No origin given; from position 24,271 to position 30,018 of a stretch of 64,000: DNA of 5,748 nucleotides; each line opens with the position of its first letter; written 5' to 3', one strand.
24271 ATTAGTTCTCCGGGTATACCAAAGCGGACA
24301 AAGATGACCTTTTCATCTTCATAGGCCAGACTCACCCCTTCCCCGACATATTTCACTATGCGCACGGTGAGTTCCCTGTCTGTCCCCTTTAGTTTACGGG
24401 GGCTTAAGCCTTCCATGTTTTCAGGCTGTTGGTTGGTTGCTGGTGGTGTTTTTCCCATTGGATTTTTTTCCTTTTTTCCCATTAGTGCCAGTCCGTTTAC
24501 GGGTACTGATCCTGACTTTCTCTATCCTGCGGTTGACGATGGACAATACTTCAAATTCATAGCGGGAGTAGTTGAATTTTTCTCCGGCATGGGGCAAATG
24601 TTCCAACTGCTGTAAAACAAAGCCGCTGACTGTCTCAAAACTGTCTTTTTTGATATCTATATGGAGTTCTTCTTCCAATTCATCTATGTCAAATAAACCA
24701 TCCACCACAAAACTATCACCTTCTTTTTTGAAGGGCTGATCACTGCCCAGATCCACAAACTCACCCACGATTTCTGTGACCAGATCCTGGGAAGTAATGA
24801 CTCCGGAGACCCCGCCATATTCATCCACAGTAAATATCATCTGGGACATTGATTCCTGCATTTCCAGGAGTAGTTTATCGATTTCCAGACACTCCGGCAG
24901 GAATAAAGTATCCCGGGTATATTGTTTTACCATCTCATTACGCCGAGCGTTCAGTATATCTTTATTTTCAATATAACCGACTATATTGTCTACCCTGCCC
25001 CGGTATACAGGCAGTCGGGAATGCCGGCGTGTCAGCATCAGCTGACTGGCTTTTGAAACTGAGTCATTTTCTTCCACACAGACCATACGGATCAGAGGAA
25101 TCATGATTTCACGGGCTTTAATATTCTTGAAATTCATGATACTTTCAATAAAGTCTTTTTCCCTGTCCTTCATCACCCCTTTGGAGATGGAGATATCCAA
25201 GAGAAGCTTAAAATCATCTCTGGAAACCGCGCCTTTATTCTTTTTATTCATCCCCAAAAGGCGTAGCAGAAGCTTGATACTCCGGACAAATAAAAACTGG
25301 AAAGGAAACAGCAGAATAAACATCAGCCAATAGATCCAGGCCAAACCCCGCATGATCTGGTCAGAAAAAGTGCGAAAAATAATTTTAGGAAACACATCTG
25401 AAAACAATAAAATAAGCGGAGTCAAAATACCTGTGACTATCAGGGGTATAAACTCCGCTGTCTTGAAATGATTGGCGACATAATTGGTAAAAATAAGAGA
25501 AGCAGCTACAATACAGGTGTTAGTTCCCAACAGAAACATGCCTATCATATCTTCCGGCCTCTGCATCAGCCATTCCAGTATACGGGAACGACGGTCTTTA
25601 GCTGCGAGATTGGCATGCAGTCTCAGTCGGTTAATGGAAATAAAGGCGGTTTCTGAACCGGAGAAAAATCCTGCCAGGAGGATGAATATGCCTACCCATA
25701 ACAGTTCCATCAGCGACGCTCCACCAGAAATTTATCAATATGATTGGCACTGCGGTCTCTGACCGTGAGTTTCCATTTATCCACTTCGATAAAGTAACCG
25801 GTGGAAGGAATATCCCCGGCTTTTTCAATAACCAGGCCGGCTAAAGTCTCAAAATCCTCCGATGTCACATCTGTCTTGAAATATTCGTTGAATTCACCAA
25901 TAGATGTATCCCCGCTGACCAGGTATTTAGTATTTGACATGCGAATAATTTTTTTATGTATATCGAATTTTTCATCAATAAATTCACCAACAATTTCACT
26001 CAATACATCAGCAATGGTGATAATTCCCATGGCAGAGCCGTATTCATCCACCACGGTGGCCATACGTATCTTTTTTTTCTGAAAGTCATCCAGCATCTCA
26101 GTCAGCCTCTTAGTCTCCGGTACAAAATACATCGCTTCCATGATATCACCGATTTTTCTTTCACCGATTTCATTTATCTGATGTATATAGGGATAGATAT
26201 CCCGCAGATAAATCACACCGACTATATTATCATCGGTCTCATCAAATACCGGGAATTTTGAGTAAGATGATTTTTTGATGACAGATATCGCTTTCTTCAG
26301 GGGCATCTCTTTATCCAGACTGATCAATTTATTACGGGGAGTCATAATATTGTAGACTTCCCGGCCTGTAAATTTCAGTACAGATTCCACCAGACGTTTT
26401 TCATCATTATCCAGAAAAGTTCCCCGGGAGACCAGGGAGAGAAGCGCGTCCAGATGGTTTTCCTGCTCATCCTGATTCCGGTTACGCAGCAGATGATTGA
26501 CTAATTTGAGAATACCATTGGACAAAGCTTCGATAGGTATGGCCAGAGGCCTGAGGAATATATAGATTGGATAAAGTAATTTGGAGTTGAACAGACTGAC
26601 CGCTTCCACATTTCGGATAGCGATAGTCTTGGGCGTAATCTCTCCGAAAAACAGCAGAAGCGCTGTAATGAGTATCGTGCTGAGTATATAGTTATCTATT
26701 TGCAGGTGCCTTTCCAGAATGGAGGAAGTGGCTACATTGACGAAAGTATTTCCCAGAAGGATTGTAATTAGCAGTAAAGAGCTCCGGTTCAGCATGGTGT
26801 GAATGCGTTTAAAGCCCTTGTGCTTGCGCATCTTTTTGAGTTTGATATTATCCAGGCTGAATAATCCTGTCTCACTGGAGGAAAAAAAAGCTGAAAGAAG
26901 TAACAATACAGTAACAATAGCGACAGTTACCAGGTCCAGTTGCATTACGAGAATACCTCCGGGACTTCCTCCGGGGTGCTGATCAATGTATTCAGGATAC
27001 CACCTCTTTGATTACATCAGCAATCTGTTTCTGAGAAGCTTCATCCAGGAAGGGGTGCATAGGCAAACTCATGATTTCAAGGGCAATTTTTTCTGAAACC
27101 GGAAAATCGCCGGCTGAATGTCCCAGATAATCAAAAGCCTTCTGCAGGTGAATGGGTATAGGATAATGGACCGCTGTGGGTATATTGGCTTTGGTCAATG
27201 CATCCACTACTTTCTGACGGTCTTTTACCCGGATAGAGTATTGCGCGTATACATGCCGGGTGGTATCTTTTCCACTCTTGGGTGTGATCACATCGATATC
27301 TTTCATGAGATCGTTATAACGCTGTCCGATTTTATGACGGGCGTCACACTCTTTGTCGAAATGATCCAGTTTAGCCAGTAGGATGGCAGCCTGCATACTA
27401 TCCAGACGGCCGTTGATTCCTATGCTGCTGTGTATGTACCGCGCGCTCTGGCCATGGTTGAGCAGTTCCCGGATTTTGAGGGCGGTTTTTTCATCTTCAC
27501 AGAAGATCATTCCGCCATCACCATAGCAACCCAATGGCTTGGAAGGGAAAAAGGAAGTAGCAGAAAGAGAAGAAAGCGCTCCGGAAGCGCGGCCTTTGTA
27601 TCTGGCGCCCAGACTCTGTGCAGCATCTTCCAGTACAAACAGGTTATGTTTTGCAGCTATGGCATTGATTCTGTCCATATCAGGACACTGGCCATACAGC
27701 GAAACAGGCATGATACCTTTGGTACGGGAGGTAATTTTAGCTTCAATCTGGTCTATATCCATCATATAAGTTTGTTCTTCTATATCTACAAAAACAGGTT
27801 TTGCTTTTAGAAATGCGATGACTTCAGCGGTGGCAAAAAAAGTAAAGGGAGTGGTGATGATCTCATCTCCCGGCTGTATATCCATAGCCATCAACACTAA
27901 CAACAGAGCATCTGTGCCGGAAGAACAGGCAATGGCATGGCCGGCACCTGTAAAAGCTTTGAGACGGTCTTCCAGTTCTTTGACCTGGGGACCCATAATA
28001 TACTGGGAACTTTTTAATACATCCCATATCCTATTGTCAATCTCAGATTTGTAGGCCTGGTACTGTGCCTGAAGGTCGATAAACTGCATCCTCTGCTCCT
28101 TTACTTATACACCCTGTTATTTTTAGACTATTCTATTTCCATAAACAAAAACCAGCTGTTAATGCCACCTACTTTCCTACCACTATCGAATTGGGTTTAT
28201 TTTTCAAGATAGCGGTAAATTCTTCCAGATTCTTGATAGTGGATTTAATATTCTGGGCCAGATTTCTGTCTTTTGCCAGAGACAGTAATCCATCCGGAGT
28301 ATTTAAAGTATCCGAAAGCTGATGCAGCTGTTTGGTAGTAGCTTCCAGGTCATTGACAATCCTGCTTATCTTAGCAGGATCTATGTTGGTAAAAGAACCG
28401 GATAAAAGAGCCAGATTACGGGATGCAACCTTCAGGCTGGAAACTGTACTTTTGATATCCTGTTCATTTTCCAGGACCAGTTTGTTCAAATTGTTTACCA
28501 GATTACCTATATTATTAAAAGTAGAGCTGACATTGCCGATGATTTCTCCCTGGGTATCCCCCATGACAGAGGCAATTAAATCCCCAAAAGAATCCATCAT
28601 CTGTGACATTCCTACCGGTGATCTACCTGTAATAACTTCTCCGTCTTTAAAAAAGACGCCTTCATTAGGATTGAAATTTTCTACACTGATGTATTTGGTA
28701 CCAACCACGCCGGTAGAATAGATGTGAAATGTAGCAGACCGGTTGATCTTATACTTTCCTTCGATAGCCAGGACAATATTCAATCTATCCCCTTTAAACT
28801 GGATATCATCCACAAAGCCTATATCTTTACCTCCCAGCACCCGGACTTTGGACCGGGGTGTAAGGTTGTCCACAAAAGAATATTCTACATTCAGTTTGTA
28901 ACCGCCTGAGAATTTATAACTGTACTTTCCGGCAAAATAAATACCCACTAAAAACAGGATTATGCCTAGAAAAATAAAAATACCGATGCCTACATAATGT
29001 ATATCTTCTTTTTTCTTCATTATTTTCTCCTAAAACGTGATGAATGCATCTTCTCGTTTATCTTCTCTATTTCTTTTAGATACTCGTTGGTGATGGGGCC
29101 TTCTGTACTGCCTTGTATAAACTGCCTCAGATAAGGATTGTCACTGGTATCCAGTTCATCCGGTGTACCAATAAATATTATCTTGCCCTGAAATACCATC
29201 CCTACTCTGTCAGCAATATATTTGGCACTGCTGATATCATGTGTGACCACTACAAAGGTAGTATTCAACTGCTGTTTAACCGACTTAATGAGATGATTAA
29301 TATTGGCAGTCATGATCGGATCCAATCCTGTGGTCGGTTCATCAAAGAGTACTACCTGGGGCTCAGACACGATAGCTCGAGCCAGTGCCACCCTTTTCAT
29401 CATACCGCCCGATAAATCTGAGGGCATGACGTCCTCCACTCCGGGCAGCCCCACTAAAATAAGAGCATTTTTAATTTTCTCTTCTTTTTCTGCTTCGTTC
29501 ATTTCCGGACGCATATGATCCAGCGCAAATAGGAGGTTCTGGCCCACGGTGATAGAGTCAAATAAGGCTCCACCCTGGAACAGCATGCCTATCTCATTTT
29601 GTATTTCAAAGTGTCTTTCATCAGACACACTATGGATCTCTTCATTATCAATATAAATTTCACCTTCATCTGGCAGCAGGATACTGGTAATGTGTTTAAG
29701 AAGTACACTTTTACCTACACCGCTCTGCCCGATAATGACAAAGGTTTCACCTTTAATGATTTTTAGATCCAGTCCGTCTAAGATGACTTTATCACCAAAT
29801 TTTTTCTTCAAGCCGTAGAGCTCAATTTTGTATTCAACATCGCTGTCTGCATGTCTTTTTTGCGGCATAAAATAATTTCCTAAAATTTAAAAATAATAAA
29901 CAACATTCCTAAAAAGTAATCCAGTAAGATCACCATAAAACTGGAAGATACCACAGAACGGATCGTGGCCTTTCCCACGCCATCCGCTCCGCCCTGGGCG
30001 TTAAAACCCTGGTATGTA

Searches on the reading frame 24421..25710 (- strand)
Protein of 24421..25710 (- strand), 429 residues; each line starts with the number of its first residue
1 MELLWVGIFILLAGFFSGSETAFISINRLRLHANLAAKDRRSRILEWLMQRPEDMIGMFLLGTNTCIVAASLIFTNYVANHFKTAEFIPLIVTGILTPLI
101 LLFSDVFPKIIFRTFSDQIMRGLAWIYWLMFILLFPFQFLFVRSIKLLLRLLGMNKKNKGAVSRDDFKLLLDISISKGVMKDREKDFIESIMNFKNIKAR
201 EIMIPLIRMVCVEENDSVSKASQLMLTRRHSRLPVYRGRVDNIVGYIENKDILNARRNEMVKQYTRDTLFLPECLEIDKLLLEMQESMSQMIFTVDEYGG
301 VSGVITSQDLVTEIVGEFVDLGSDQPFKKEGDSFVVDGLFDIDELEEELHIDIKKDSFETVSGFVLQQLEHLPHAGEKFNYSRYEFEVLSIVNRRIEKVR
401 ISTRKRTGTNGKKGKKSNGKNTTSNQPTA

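Call 54: search_protein_families(library=pfam, proteins=[window:24421-25710:-], max_evalue=0.00001)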
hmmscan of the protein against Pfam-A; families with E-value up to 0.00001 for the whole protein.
window:24421-25710:- (429 aa): 3 families
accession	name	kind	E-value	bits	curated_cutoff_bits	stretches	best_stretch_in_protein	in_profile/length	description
PF01595.25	CNNM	-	1.5e-38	132.7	28.4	1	8-184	5-181/181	Cyclin M transmembrane N-terminal domain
PF03471.22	CorC_HlyC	-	5.4e-23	81.2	27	1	329-403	3-79/81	Transporter associated domain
PF00571.33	CBS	-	5.6e-12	46.2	24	1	200-256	2-55/57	CBS domain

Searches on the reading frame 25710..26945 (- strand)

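Call 54: search_protein_families(library=pfam, proteins=[window:25710-26945:-], max_evalue=0.00001)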
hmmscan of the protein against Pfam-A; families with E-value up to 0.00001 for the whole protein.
window:25710-26945:- (411 aa): 3 families
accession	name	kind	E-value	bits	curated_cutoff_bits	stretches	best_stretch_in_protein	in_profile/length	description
PF01595.25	CNNM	-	3.1e-38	131.7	28.4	1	10-173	2-172/181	Cyclin M transmembrane N-terminal domain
PF03471.22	CorC_HlyC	-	2.5e-18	66.3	27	1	337-410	4-79/81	Transporter associated domain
PF00571.33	CBS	-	1.9e-16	60.6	24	1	198-253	2-54/57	CBS domain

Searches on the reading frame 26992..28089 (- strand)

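Call 54: search_protein_families(library=pfam, proteins=[window:26992-28089:-], max_evalue=0.00001)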
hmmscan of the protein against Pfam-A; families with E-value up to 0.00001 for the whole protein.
window:26992-28089:- (365 aa): 5 families
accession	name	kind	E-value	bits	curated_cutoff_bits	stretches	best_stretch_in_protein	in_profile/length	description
PF01041.23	DegT_DnrJ_EryC1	-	1.2e-118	396.9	19.8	1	14-360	4-359/360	DegT/DnrJ/EryC1/StrS aminotransferase family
PF00155.27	Aminotran_1_2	-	4.8e-10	39.6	19.7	1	34-224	42-254/361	Aminotransferase class I and II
PF01053.26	Cys_Met_Meta_PP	-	2e-09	36.9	27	1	32-158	50-176/381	Cys/Met metabolism PLP-dependent enzyme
PF01212.27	Beta_elim_lyase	-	1.5e-07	31.5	27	1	30-163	28-176/288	Beta-eliminating lyase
PF00266.25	Aminotran_5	-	3.3e-07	30.1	21.5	1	35-161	44-181/371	Aminotransferase class-V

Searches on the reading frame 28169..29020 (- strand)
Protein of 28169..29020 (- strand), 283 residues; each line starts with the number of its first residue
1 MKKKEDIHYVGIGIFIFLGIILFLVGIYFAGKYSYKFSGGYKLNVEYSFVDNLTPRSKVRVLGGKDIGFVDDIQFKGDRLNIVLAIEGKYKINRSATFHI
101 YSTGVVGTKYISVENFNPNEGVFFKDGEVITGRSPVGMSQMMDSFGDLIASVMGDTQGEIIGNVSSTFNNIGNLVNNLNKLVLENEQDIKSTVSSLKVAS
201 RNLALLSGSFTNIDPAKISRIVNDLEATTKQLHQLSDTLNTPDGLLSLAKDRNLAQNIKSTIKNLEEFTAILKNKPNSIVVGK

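Call 54: search_protein_families(library=pfam, proteins=[window:28169-29020:-], max_evalue=0.00001)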
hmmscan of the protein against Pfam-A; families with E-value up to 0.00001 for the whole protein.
window:28169-29020:- (283 aa): 1 family
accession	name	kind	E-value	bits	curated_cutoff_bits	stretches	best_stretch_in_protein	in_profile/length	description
PF02470.25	MlaD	-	4.2e-09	37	25.1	1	40-114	2-79/81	MlaD protein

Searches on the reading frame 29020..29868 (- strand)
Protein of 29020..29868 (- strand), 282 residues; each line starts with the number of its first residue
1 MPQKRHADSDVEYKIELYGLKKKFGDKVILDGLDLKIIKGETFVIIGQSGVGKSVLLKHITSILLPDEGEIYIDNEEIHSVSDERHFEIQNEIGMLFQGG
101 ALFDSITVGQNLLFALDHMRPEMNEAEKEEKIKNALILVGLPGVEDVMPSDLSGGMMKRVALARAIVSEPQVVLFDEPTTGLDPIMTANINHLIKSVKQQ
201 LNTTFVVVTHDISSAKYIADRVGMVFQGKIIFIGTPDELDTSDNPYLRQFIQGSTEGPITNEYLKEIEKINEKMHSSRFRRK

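Call 54: search_protein_families(library=pfam, proteins=[window:29020-29868:-], max_evalue=0.00001)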
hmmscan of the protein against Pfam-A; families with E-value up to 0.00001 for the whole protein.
window:29020-29868:- (282 aa): 2 families
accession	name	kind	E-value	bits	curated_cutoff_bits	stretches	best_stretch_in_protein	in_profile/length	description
PF00005.33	ABC_tran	-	1.5e-32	113.5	25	1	30-180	1-137/137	ABC transporter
PF13304.12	AAA_21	-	3.4e-09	37.6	27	1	138-211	224-299/304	AAA domain, putative AbiEii toxin, Type IV TA system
